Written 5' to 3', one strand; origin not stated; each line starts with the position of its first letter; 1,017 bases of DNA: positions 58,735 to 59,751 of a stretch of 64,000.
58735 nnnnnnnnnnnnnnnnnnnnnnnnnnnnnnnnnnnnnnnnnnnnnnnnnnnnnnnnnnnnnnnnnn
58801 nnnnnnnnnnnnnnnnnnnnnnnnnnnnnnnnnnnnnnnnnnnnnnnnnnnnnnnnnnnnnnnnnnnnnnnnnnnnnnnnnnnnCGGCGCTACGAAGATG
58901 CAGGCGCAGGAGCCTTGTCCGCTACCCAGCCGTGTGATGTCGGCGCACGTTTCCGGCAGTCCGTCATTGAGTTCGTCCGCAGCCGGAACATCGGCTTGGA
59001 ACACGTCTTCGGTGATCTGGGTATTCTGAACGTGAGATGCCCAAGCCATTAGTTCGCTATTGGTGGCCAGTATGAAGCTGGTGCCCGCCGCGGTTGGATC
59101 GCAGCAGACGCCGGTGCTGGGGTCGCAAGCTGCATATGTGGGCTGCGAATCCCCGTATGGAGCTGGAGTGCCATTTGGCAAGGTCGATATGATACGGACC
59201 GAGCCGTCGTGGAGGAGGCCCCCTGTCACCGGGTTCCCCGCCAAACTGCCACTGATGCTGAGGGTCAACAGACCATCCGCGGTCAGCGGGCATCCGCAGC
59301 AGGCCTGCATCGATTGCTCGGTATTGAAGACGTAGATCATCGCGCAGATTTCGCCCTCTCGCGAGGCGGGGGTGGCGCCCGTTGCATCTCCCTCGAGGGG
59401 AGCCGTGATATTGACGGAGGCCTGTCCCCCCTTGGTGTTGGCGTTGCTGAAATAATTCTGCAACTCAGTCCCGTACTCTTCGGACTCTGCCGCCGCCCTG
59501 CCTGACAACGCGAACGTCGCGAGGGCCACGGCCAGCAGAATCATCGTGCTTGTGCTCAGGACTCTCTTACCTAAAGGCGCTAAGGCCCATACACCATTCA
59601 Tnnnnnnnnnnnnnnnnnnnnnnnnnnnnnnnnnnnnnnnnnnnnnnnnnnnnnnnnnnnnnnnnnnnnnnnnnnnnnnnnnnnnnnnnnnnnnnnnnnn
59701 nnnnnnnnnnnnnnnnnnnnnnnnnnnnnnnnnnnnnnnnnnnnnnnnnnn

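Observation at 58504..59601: Secreted Cys-rich protein ending in a ~115-residue (Thr-Ala)n tail encoded by a hexanucleotide microsatellite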

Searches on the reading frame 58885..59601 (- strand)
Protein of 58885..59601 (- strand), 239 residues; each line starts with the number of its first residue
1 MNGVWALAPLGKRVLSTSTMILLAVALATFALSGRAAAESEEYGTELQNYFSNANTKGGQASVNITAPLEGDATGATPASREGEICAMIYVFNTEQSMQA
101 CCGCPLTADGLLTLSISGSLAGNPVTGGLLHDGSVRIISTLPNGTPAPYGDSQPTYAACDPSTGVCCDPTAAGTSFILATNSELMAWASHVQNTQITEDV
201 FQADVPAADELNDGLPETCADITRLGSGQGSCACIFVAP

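Call 9: find_homologous_proteins(query=window:58885-59601:-, max_evalue=0.001)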
Query seq(239 aa) (239 aa): 203 proteins with E <= 0.001 among 2387 candidates; the best 120 are listed.
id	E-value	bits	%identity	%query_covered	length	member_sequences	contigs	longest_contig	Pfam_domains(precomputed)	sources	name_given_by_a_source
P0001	1.1e-104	367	71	99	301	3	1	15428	-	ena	-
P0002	4.7e-99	349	72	94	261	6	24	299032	-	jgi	jgi:hypothetical protein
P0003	5.0e-94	332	68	99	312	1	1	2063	-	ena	-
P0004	6.6e-93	328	69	94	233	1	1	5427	-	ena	-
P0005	1.1e-92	328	69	94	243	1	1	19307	-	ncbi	-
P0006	9.8e-92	325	68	94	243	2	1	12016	-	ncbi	-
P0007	7.8e-90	318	67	94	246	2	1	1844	-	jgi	-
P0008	1.7e-88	314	66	94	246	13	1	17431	-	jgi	jgi:hypothetical protein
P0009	3.2e-84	300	66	94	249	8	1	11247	-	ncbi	-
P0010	1.7e-83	298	65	94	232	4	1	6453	-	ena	-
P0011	7.5e-83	296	65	94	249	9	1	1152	-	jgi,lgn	-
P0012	2.0e-81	291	63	100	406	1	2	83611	PF04885.20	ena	-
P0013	1.7e-76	275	67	79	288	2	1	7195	-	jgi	jgi:hypothetical protein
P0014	7.1e-76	273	69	79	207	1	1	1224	-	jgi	jgi:hypothetical protein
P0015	6.9e-75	270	60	94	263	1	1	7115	-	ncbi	-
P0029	3.1e-67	244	60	83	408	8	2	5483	-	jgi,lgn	jgi:hypothetical protein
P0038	2.9e-62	228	62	79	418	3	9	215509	-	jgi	-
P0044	2.6e-60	222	59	80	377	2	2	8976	PF25564.1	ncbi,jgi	jgi:hypothetical protein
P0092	2.5e-26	111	53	52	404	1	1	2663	PF11999.14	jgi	jgi:hypothetical protein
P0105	4.9e-20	90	33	93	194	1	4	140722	-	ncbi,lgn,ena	-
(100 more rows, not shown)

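Call 20: predict_structure(alignment_id=A1)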
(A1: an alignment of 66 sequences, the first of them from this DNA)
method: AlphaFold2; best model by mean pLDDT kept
length: 239 residues; sequences in the alignment: 66
mean_pLDDT: 82.7   pTM: 0.76
mean pLDDT of the five models: 82.7, 81.6, 81.1, 81.0, 79.7
residues with pLDDT >= 90: 129; 70-90: 58; 50-70: 43; < 50: 9
segments of 3 or more residues with pLDDT < 50: 36-39
pLDDT, mean of each block of 10 residues (from residue 1): 55 58 74 50 87 76 92 92 95 92 93 84 64 94 93 91 94 94 91 83 94 94 74 69
secondary structure, 60 per line:
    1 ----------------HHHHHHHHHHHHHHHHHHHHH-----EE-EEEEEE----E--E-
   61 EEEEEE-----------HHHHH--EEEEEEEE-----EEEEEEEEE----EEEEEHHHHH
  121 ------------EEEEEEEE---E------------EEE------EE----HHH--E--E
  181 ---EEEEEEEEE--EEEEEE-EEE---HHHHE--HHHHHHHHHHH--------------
elements in order: H17-37 E46-51 E61-66 H78-82 E85-92 E98-106 E111-115 H116-120 E133-140 E157-159 E184-192 E195-200 E202-204 H208-211 H215-225
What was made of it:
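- Fold: AF2 pLDDT 82.7, pTM 0.76 (call 20).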

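Call 21: find_encoding_contigs(protein=P0002, flank=8000, max_places=3)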
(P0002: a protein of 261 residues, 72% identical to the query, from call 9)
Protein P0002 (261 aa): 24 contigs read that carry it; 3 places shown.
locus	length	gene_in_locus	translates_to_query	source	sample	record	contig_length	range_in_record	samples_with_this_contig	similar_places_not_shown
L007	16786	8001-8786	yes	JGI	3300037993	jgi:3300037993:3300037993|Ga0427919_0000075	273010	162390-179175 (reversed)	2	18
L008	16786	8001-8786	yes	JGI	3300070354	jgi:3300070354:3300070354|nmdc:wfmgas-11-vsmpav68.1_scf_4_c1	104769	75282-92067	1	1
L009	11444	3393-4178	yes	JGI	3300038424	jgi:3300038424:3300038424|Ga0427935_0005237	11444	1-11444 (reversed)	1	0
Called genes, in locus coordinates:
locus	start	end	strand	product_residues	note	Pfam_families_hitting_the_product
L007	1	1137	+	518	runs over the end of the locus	-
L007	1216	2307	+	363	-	PF13641:Glyco_tranf_2_3, PF00535:Glycos_transf_2, PF10111:Glyco_tranf_2_2 (faint)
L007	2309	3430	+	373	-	PF01041:DegT_DnrJ_EryC1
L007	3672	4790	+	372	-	PF01075:Glyco_transf_9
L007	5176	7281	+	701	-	-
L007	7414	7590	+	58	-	-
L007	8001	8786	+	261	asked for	-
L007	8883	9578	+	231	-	-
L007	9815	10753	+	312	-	PF13462:Thioredoxin_4, PF01323:DSBA, PF13098:Thioredoxin_2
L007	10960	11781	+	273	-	-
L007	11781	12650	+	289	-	PF01522:Polysacc_deac_1, PF11959:DUF3473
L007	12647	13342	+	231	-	PF01209:Ubie_methyltran (weak), PF02353:CMAS (weak), PF08003:Methyltransf_9, PF13489:Methyltransf_23, PF13649:Methyltransf_25, PF13847:Methyltransf_31, PF08241:Methyltransf_11, PF08242:Methyltransf_12, +2 more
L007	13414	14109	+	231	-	PF13489:Methyltransf_23 (weak), PF01209:Ubie_methyltran, PF03848:TehB (weak), PF13847:Methyltransf_31, PF08241:Methyltransf_11, PF08242:Methyltransf_12, PF13649:Methyltransf_25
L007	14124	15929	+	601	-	-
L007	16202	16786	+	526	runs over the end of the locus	-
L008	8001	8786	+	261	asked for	-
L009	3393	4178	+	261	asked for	-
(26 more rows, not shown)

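Call 22: find_encoding_contigs(protein=P0001, flank=8000, max_places=3)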
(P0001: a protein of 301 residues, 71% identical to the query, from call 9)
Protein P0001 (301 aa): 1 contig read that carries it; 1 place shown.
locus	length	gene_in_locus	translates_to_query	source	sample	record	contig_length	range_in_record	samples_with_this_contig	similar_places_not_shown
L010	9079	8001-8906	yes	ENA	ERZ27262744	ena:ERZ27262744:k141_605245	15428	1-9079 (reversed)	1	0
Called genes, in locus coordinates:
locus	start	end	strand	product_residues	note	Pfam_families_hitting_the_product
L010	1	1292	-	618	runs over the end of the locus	PF13522:GATase_6, PF13537:GATase_7, PF00733:Asn_synthase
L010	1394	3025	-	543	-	PF14052:Caps_assemb_Wzi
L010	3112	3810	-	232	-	PF01464:SLT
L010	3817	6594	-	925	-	PF02563:Poly_export, PF22461:SLBB_2 (weak), PF10531:SLBB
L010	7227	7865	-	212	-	PF00872:Transposase_mut (weak)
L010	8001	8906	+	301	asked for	-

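Call 25: search_protein_representatives(alignment_id=A1)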
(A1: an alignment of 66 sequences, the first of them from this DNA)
Query: 66 sequences, 271 profile positions. Proteins with E-value up to 0.001 (for the whole library): 1806; up to 1e-10: 1459; up to 1e-30: 350. The best 150 are listed.
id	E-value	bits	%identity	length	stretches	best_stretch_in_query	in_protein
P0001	4.0e-98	344.2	-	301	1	25-266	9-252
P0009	1.5e-95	335.7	-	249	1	24-261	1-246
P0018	1.9e-92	325.5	-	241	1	27-251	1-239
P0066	3.5e-86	305.0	-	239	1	24-257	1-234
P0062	1.8e-82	292.8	-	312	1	27-259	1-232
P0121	5.9e-81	287.9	-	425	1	58-253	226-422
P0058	1.1e-80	287.1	-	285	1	58-253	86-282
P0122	8.4e-79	280.8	-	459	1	53-251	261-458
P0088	1.4e-77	276.8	-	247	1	56-251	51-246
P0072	2.7e-77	275.9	-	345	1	42-251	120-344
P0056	8.6e-77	274.2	-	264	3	28-161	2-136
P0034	2.4e-76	272.8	-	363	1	57-250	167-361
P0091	1.9e-73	263.3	-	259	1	24-251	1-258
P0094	3.9e-72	259.0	-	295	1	24-259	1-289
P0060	6.0e-71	255.1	-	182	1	32-207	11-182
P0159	3.0e-49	183.9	-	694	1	33-255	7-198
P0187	2.9e-45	170.9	-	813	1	43-253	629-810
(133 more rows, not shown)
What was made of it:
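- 58504..59601 (-): Complete coding sequence, 365 aa plus stop. There are 203 homologues, and 1,806 clusters by profile search (calls 9, 25).
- On Unnamed Cys-rich secreted domain family (Binataceae/Acidobacteriota; no Pfam model): The profile finds 1,806 clusters (call 25).
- The tail is in frame with a domain that has about 1,800 homologue clusters (call 25).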

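Call 36: find_related_loci(query=A1, collection=genome_contigs, flank=6000)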
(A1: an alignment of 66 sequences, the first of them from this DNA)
Query A1 (239 aa) in genome_contigs; peptide patterns used: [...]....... (x = any residue, [..] = any of these).
170 stretches matched a pattern; 146 encode a relative of the query (tblastn E <= 1e-3); the best 80 are kept; 78 distinct loci.
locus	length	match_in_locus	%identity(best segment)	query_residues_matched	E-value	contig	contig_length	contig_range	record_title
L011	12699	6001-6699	58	10-239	6e-77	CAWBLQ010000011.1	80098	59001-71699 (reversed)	MAG: Candidatus Binataceae bacterium isolate MFD02248.bin.1.59 genome assembly, contig: contig_66569, whole genome shotg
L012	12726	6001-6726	56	2-235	2e-70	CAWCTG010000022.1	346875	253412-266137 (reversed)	MAG: Candidatus Binataceae bacterium isolate MFD03399.bin.1.12 genome assembly, contig: contig_3921, whole genome shotgu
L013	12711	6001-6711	64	1-236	1e-83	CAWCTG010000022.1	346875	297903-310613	MAG: Candidatus Binataceae bacterium isolate MFD03399.bin.1.12 genome assembly, contig: contig_3921, whole genome shotgu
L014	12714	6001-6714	54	10-239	1e-68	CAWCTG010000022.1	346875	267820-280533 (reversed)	MAG: Candidatus Binataceae bacterium isolate MFD03399.bin.1.12 genome assembly, contig: contig_3921, whole genome shotgu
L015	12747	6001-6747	52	10-239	2e-63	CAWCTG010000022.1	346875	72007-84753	MAG: Candidatus Binataceae bacterium isolate MFD03399.bin.1.12 genome assembly, contig: contig_3921, whole genome shotgu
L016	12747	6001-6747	47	10-239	8e-49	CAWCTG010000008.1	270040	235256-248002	MAG: Candidatus Binataceae bacterium isolate MFD03399.bin.1.12 genome assembly, contig: contig_20133, whole genome shotg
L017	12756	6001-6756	37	11-234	7e-39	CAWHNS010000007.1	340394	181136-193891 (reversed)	MAG: uncultured delta proteobacterium isolate MFD09222.bin.2.29 genome assembly, contig: contig_142787, whole genome sho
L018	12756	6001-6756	37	11-234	7e-39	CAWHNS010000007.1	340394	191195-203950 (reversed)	MAG: uncultured delta proteobacterium isolate MFD09222.bin.2.29 genome assembly, contig: contig_142787, whole genome sho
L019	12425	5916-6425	44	45-234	3e-38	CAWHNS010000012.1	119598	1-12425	MAG: uncultured delta proteobacterium isolate MFD09222.bin.2.29 genome assembly, contig: contig_165972, whole genome sho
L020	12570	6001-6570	42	30-234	3e-37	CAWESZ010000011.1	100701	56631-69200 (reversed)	MAG: uncultured delta proteobacterium isolate MFD03399.bin.2.12 genome assembly, contig: contig_45396, whole genome shot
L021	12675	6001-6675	40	13-235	6e-37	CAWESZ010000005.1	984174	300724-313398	MAG: uncultured delta proteobacterium isolate MFD03399.bin.2.12 genome assembly, contig: contig_22560, whole genome shot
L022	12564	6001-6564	42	45-235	7e-37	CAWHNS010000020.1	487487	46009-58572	MAG: uncultured delta proteobacterium isolate MFD09222.bin.2.29 genome assembly, contig: contig_73075, whole genome shot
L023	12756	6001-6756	36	3-234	6e-35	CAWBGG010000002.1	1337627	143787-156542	MAG: uncultured delta proteobacterium isolate MFD09222.bin.1.50 genome assembly, contig: contig_50833, whole genome shot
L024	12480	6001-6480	47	45-201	4e-32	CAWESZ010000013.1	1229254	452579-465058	MAG: uncultured delta proteobacterium isolate MFD03399.bin.2.12 genome assembly, contig: contig_8913, whole genome shotg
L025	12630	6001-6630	36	11-232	7e-31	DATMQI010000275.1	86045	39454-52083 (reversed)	MAG TPA_asm: Terriglobales bacterium isolate SMAG_U12924 k141_930061, whole genome shotgun sequence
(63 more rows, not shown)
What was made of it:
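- Some family MAGs carry names suggesting peat or palsa sources (call 36).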

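Call 38: fold_search(model_id=the predicted structure, library=pdb)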
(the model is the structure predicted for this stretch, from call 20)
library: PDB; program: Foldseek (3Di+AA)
matches with E <= 10: 1109; with E <= 0.001: 0
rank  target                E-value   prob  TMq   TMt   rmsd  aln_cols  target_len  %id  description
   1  9e7m_Ja               1.1e-02  0.47  0.22  0.08  17.3       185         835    9  In situ cryoEM structure of bacteriophage Ur-lambda tail tip complex (released 2025-11-05)
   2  3osv_B                2.0e-02  0.77  0.25  0.40   9.9       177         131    7  The crytsal structure of FLGD from P. Aeruginosa (released 2011-05-04)
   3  8xcg_J                3.0e-02  0.44  0.24  0.11  13.6       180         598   10  Tail tip complex of bacteriophage lambda in the open state (released 2024-05-01)
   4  3osv_C                3.8e-02  0.77  0.25  0.40   8.4       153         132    8  The crytsal structure of FLGD from P. Aeruginosa (released 2011-05-04)
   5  5z6p_B                4.4e-02  0.69  0.24  0.10   7.9       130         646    7  The crystal structure of an agarase, AgWH50C (released 2019-01-02)
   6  7lzj_A                5.0e-02  0.41  0.23  0.09  12.0       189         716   10  DpK2 bacteriophage tail spike depolymerase (released 2021-08-25)
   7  4yu5_A                5.3e-02  0.84  0.28  0.11   7.5       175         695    8  Crystal structure of selenomethionine variant of Bacillus anthracis immune inhibitor A2 peptidase zymogen (released 2015-10-28)
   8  3c12                  5.3e-02  0.57  0.26  0.38   8.5       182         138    9  Crystal Structure of FlgD from Xanthomonas campestris: Insights into the Hook Capping Essential for Flagellar Assembly (released 2008-12-09)
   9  1nc7_A                5.6e-02  1.00  0.37  0.69   3.6       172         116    8  Crystal Structure of Thermotoga maritima 1070 (released 2003-07-01)
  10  3osv_A                6.2e-02  0.66  0.25  0.39   7.9       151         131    7  The crytsal structure of FLGD from P. Aeruginosa (released 2011-05-04)
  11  7eh9_B                6.6e-02  0.38  0.22  0.34  14.2       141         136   11  Crystal structure of the flagellar hook cap fragment from Salmonella enterica serovar Typhimurium (released 2021-11-24)
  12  8iyk_F                7.0e-02  0.28  0.24  0.08  15.0       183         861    9  Tail tip conformation 1 of phage lambda tail (released 2023-10-18)
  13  7vrn_I                7.0e-02  0.09  0.18  0.12  26.4       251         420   11  Structure of infectious bursal disease virus Gt strain (released 2022-03-30)
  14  2ii8_B                7.4e-02  0.91  0.27  0.55   4.1       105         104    8  Anabaena sensory rhodopsin transducer (released 2007-03-20)
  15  7zvo                  7.8e-02  0.77  0.24  0.39   4.8       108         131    6  Structure of CBM BT0996-C from Bacteroides thetaiotaomicron (released 2023-02-08)
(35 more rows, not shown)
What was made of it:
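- On ASRT/TM1070 superfamily: Foldseek gives probability 1.0 for 1nc7 but E 0.056 (call 38).
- Tried and rejected: Foldseek against PDB found nothing below E 1e-3 (call 38).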

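Call 43: search_protein_families(library=pfam, proteins=[P0044, P0038, P0012, P0159, P0187, P0029, L015:6898-7710:+, L021:7201-8550:+, L019:6900-8033:+, P0105], max_evalue=0.01)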
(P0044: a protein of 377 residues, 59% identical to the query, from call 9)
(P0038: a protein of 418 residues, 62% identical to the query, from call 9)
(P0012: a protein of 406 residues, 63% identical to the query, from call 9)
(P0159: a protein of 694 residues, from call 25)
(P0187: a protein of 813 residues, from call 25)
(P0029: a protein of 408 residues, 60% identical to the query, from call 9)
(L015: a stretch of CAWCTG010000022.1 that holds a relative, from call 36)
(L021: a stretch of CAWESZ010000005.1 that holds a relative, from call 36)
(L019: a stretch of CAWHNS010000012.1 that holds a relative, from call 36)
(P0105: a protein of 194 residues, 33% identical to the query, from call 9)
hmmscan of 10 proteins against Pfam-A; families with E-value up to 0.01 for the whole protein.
P0044 (377 aa): 1 family
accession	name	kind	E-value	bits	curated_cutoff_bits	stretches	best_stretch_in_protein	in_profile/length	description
PF25564.1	DUF7933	-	4.4e-15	56.1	26.5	1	30-148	2-109/123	Domain of unknown function (DUF7933)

P0038 (418 aa): 0 families

P0012 (406 aa): 1 family
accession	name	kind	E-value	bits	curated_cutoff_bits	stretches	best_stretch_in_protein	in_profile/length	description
PF04885.19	Stig1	-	5.1e-06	27.3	24.1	1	368-403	48-83/85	Stigma-specific STIG1-like protein family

P0159 (694 aa): 1 family
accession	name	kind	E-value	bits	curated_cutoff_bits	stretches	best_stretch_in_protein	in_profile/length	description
PF02368.24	Big_2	-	2.5e-14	53.4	22.8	1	204-267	4-66/79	Bacterial Ig-like domain (group 2)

P0187 (813 aa): 2 families
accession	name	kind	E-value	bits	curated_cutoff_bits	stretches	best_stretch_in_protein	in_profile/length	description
PF02368.24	Big_2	-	1.2e-52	176.2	22.8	7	479-557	3-77/79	Bacterial Ig-like domain (group 2)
PF25354.1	Ig_NUP210_16th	-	3e-13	49.5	27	0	255-287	27-60/72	NUP210-like, Ig-like domain 16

P0029 (408 aa): 0 families

L015:6898-7710:+ (271 aa): 1 family
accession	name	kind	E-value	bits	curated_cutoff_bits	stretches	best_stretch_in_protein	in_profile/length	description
PF11999.13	Ice_binding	-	2.3e-47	161.8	28.7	1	71-258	1-207/208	Ice-binding-like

L021:7201-8550:+ (450 aa): 0 families

L019:6900-8033:+ (378 aa): 9 families
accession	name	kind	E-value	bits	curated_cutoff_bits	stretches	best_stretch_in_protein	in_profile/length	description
PF01436.27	NHL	-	1.4e-22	79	20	3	174-195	1-22/28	NHL repeat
PF06739.17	SBBP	-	4e-13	49.5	20.5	2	176-191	14-29/38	Beta-propeller repeat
PF08450.18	SGL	-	3.6e-12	46.9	26.3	1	152-298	64-212/246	SMP-30/Gluconolactonase/LRE-like region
PF10282.15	Lactonase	-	1.2e-08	35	21.7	1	192-306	210-329/344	Lactonase, 7-bladed beta-propeller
PF06977.17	SdiA-regulated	-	1.5e-07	31.3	21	0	244-286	193-239/249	SdiA-regulated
PF25021.1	TEN_NHL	-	3e-05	23.6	27.1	0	169-195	136-162/357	Teneurin NHL domain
PF07494.17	Reg_prop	-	4.4e-05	23.6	20.4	0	178-192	8-22/24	Two component regulator propeller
PF00058.23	Ldl_recept_b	-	0.00069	20.5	21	0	247-278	14-41/42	Low-density lipoprotein receptor repeat class B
PF20067.5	SSL_N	-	0.00093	19.4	18.9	0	274-291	25-42/46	Strictosidine synthase-like, N-terminal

P0105 (194 aa): 0 families

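Call 48: search_solved_structures(query=A1, max_evalue=10)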
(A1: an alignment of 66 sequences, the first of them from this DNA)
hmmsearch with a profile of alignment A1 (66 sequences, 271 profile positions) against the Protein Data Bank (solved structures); distinct sequences matched with E-value up to 10: 1.
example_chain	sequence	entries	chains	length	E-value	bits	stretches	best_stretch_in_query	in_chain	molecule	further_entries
6u1n_R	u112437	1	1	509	1.3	11.2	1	21-79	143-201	Muscarinic acetylcholine receptor M2, Vasopressin V2 receptor chimera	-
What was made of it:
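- On ASRT/TM1070 superfamily: A profile search against PDB sequences found nothing (call 48).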
